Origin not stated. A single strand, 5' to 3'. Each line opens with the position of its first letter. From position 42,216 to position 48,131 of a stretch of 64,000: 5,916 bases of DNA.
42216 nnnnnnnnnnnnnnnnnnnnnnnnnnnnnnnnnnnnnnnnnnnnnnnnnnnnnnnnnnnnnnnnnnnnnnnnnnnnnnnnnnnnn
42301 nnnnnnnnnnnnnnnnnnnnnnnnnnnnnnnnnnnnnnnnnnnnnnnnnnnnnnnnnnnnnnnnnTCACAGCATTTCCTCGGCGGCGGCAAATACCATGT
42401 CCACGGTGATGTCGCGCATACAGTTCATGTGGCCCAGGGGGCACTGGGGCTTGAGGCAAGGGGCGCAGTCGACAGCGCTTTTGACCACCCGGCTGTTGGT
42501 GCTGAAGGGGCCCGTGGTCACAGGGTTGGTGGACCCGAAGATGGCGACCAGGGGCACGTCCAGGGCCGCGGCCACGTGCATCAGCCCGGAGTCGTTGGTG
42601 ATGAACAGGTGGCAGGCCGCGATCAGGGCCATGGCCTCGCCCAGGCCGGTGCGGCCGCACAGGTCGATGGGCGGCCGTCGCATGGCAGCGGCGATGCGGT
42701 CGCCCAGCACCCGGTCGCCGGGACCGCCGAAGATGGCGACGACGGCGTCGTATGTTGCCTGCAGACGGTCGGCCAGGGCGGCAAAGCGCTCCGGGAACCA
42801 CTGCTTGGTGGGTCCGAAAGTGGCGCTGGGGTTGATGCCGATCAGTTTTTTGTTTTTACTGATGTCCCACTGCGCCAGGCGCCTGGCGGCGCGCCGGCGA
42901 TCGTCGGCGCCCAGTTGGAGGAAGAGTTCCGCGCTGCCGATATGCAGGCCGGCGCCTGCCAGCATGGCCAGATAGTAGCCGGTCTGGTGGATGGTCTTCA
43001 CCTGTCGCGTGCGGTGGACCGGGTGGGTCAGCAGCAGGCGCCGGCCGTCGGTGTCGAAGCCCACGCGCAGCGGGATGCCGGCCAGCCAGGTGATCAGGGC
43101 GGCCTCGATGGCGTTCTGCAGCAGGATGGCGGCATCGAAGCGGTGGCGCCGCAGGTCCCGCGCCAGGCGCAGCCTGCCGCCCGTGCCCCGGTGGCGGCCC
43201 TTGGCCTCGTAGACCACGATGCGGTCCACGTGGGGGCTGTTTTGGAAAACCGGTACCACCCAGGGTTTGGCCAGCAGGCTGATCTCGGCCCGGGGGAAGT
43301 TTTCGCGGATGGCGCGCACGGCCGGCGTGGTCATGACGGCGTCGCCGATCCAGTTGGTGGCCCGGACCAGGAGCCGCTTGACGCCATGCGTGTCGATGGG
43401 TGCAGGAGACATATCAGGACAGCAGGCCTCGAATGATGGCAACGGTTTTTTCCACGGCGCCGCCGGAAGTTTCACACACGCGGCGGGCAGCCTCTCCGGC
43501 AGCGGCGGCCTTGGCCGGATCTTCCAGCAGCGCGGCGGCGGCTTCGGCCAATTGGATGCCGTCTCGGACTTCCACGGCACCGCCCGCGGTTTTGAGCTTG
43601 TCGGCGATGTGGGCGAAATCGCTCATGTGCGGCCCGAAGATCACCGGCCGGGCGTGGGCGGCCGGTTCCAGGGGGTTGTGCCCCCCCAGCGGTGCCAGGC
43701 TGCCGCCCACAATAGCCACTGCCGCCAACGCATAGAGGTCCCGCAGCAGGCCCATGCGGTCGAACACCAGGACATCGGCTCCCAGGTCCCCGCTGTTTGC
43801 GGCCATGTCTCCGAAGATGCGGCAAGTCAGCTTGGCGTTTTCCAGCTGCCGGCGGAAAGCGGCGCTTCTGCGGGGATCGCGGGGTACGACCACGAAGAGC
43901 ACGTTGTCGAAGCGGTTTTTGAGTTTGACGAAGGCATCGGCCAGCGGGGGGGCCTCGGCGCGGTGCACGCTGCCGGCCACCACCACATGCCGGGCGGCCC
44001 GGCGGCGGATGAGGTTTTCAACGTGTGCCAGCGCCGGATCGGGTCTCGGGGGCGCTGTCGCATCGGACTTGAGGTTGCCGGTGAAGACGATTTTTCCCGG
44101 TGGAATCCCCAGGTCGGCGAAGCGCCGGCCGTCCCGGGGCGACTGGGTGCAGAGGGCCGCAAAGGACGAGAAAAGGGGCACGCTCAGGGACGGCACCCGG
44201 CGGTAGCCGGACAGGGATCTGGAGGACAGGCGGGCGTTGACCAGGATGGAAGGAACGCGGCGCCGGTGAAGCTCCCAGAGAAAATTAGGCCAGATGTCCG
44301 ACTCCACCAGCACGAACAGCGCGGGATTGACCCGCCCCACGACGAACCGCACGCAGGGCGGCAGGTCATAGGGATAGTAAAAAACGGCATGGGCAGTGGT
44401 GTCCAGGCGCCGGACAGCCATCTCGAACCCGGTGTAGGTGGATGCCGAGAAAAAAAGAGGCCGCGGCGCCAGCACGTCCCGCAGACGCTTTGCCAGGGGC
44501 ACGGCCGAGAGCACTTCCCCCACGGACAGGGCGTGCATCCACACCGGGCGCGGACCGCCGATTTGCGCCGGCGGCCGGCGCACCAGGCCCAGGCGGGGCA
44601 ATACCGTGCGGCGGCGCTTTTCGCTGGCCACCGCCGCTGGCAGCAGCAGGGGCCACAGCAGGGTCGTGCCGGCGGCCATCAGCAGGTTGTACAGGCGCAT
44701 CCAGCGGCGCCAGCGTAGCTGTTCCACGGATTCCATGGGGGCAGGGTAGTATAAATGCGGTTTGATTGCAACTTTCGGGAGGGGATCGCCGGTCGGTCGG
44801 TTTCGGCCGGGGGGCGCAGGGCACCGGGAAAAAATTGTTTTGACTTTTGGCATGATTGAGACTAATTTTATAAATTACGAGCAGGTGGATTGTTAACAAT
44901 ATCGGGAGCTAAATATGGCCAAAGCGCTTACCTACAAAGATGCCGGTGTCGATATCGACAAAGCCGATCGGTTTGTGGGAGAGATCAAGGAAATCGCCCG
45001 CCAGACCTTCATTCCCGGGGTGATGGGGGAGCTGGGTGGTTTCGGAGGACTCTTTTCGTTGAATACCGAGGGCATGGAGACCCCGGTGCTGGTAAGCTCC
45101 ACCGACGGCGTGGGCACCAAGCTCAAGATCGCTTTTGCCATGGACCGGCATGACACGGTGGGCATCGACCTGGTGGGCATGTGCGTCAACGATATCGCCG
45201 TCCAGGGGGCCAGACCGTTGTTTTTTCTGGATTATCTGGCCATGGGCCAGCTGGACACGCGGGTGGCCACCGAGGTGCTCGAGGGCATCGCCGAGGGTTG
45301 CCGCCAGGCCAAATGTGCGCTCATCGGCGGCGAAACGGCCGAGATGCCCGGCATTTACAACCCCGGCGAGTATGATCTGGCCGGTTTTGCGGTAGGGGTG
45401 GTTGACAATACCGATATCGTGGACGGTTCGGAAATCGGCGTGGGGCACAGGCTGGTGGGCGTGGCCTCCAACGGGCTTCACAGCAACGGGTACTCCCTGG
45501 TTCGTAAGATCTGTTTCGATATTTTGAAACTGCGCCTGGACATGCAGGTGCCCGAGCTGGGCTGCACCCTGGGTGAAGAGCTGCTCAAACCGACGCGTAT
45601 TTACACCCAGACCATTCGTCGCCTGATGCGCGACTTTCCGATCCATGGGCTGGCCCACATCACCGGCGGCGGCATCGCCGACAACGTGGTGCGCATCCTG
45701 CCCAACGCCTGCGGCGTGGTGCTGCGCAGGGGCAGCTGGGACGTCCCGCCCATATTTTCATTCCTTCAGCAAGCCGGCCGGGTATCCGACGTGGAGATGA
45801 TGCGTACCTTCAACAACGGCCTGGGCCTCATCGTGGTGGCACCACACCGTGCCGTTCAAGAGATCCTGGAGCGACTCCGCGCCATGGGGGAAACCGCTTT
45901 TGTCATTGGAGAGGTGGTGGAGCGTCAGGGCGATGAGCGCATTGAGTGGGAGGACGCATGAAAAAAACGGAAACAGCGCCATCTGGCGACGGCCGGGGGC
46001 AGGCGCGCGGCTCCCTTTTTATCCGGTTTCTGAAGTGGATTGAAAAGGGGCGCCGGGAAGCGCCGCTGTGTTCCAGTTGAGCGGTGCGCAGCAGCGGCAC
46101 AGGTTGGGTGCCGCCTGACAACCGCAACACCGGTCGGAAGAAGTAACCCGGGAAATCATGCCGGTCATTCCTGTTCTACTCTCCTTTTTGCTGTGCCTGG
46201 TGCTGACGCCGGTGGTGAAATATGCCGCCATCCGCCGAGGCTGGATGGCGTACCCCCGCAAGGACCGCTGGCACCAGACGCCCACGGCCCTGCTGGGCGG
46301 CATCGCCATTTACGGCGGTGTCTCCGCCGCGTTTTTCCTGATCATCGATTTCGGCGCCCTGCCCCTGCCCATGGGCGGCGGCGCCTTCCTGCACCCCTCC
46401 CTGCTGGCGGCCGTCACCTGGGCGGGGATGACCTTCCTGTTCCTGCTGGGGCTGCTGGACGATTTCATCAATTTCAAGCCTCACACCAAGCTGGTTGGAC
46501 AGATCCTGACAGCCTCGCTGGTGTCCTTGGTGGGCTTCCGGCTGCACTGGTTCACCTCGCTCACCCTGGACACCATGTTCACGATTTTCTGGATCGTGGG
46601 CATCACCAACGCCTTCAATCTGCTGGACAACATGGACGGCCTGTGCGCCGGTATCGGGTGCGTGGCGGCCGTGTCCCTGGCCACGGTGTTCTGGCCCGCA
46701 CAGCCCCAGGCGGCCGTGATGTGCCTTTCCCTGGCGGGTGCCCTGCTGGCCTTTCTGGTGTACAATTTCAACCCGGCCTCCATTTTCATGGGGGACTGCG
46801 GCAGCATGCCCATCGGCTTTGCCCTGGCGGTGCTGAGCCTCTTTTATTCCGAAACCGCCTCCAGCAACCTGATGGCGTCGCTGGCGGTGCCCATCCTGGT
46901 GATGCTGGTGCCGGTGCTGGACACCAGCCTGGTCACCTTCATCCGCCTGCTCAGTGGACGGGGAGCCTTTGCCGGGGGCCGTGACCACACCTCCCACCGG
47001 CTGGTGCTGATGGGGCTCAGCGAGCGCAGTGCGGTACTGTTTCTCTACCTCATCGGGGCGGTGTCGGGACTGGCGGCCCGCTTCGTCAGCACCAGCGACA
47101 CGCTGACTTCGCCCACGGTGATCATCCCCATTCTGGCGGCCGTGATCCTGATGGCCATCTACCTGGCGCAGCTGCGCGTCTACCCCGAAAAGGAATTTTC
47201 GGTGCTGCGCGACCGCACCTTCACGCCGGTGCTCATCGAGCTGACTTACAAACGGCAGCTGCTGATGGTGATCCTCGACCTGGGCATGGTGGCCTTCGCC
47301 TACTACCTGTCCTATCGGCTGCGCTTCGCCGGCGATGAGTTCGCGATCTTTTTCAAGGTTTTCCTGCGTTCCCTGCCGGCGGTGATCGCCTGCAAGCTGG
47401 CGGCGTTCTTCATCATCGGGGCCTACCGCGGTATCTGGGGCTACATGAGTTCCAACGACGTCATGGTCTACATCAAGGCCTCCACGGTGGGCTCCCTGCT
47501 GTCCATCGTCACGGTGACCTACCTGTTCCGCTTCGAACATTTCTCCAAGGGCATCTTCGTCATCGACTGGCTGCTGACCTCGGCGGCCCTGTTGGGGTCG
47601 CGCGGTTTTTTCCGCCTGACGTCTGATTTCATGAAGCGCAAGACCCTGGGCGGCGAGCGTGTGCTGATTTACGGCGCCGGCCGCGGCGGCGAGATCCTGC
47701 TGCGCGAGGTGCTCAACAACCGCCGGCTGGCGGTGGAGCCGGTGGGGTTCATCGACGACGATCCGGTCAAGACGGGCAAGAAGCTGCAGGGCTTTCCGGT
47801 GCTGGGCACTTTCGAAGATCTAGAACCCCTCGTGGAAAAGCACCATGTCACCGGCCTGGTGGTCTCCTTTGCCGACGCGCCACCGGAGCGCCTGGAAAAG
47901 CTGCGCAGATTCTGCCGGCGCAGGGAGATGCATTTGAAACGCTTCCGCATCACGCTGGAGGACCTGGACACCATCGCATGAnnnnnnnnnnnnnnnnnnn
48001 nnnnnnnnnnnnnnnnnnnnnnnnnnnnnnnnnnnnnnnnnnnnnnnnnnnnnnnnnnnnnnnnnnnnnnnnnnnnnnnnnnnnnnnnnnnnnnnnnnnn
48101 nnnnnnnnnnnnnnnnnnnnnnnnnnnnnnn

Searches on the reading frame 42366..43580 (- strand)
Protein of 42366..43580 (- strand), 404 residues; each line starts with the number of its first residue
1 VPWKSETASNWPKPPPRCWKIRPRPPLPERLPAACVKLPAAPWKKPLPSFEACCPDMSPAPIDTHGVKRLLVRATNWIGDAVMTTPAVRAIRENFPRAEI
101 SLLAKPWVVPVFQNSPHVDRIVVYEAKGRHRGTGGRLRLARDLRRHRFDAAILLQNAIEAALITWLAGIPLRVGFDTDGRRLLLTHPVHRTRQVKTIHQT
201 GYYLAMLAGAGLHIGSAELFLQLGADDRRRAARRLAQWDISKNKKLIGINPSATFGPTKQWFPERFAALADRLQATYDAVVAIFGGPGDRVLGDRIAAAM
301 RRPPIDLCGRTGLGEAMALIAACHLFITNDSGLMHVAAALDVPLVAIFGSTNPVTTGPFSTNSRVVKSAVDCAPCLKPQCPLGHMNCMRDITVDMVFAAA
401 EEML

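Call 51: search_protein_families(library=pfam, proteins=[window:42366-43580:-], max_evalue=0.01)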
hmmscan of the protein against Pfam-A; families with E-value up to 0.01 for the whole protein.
window:42366-43580:- (404 aa): 1 family
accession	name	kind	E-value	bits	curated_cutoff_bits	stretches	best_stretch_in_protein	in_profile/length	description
PF01075.23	Glyco_transf_9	-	2.2e-54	184.9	22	1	136-384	1-245/247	Glycosyltransferase family 9 (heptosyltransferase)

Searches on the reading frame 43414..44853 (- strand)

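Call 14: search_protein_families(library=pfam, proteins=[window:43414-44853:-], max_evalue=0.00001)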
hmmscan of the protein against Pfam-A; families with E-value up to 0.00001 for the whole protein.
window:43414-44853:- (479 aa): 1 family
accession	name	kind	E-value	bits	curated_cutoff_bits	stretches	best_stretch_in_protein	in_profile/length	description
PF04413.22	Glycos_transf_N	-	1.5e-51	174.9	23.9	1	87-264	6-178/179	3-Deoxy-D-manno-octulosonic-acid transferase (kdotransferase)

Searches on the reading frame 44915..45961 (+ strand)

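Call 15: search_protein_families(library=pfam, proteins=[window:44915-45961:+], max_evalue=0.00001)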
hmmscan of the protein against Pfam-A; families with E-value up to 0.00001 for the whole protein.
window:44915-45961:+ (348 aa): 2 families
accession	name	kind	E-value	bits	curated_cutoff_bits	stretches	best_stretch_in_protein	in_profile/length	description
PF02769.27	AIRS_C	-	1.1e-30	107.3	23.1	1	176-341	2-152/156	AIR synthase related protein, C-terminal domain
PF00586.29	AIRS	-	1.5e-26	93.4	24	1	58-163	14-112/112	AIR synthase related protein, N-terminal domain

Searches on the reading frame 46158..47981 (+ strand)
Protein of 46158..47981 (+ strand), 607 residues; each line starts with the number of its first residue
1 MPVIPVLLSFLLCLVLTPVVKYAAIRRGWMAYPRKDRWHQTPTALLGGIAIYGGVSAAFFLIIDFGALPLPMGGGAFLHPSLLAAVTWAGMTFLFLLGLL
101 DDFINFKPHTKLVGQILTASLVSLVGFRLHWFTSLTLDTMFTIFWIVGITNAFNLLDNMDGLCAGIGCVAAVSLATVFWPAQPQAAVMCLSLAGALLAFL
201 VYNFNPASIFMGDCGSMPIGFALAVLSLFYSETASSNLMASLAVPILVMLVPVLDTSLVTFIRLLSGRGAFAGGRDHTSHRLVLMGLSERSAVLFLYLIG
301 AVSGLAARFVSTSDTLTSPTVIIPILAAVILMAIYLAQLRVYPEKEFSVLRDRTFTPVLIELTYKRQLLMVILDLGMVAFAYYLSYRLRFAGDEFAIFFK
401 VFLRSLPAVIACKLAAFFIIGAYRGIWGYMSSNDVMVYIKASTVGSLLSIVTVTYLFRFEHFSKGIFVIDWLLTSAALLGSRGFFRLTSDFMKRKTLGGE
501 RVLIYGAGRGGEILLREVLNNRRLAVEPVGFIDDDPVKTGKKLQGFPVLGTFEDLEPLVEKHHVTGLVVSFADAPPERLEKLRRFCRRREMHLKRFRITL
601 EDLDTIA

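Call 15: search_protein_families(library=pfam, proteins=[window:46158-47981:+], max_evalue=0.00001)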
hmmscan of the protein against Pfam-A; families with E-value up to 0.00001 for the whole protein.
window:46158-47981:+ (607 aa): 2 families
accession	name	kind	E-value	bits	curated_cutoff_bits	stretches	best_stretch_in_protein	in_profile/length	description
PF00953.26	Glycos_transf_4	-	3e-33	115.5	27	1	86-229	3-158/160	Glycosyl transferase family 4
PF13727.12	CoA_binding_3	-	9.2e-15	55.5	25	1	427-571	9-149/175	CoA-binding domain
